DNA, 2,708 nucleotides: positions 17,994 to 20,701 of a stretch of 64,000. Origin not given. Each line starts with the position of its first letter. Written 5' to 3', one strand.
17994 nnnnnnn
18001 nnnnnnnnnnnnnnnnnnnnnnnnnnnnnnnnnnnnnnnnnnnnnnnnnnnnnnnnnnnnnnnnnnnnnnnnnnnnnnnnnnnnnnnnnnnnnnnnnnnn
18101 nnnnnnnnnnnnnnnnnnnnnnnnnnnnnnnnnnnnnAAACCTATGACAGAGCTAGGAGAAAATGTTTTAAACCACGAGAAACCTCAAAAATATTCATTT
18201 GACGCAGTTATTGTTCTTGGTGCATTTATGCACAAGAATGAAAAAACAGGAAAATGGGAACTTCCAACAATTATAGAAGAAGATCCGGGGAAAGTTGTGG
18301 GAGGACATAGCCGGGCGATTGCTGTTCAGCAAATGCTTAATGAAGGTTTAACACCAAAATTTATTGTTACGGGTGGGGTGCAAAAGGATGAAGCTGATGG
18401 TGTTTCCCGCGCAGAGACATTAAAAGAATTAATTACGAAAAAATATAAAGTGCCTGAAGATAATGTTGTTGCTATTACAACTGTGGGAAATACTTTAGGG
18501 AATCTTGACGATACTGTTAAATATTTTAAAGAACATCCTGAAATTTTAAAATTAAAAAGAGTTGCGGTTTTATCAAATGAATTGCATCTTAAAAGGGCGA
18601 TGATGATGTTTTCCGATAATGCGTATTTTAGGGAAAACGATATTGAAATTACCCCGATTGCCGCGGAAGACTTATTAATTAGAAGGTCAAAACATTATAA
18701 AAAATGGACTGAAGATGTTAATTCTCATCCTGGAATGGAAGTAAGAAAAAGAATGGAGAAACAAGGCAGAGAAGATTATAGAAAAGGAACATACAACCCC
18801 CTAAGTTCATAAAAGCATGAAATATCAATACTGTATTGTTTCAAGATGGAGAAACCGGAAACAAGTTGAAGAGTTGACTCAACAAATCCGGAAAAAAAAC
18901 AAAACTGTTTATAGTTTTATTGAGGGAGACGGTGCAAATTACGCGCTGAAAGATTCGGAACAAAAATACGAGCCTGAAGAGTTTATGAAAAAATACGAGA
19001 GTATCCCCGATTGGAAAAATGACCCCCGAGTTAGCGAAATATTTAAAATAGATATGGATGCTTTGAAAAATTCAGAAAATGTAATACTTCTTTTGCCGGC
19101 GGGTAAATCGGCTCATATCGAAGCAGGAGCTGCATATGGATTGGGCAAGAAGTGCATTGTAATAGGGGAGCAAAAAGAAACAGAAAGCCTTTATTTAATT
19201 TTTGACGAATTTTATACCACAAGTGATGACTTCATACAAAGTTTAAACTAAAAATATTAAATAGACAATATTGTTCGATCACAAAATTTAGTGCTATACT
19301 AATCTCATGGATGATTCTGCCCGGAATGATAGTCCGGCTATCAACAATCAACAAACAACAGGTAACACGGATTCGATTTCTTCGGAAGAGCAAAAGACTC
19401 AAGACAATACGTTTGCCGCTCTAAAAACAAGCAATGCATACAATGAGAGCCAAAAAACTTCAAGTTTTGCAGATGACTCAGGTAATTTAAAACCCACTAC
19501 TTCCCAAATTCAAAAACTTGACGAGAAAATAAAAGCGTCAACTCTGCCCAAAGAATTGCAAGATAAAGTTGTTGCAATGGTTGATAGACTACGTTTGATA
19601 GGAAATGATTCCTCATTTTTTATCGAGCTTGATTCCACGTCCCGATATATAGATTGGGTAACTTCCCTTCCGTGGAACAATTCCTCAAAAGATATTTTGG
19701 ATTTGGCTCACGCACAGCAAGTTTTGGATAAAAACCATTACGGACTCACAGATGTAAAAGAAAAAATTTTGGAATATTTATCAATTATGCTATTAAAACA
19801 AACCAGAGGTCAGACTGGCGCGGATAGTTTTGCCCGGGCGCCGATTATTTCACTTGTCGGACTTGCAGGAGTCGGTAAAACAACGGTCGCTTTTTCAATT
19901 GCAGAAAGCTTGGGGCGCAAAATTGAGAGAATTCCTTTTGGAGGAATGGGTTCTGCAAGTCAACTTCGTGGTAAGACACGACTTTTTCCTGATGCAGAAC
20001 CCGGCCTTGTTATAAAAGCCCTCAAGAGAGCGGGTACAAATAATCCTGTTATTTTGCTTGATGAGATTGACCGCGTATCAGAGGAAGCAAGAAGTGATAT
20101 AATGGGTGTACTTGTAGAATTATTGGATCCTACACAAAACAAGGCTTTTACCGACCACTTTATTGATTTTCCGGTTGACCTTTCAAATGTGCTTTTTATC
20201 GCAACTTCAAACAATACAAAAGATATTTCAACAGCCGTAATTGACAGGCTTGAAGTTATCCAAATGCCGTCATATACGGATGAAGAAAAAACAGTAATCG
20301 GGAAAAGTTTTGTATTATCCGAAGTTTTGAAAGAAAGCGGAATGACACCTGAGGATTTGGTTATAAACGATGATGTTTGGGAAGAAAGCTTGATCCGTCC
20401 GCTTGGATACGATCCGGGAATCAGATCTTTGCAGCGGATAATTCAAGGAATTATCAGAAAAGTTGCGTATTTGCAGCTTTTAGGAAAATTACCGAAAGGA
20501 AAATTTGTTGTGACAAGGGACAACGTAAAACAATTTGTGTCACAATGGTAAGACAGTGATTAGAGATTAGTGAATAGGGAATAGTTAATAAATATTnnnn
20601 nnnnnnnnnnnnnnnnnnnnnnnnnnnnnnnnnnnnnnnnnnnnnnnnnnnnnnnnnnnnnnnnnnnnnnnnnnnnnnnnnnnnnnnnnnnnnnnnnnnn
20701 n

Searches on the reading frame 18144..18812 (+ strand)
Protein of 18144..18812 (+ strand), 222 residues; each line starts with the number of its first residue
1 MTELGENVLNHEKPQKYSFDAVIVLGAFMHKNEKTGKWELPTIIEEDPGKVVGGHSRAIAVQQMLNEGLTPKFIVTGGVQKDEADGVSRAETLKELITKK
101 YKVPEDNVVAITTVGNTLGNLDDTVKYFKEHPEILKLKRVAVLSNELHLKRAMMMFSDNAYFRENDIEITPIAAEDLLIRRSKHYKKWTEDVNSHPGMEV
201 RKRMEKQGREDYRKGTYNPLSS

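Call 47: search_protein_families(library=pfam, proteins=[window:18144-18812:+], max_evalue=0.00001)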
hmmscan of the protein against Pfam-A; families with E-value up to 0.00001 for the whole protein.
window:18144-18812:+ (222 aa): 1 family
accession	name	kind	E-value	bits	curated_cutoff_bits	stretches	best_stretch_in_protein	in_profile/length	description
PF02698.23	DUF218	-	2.7e-13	50.4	27.6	1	20-164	1-104/133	DUF218 domain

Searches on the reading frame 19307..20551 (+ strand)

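Call 47: search_protein_families(library=pfam, proteins=[window:19307-20551:+], max_evalue=0.00001)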
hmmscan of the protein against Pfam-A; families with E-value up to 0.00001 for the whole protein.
window:19307-20551:+ (414 aa): 3 families
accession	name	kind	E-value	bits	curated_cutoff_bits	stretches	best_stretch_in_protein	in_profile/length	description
PF00004.35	AAA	-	2.1e-17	64.2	21.2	1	183-319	3-127/131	ATPase family associated with various cellular activities (AAA)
PF07728.20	AAA_5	-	1.1e-09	38.9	22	1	183-314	4-138/139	AAA domain (dynein-related subfamily)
PF07724.20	AAA_2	-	2.6e-06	28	27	1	182-305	7-127/166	AAA domain (Cdc48 subfamily)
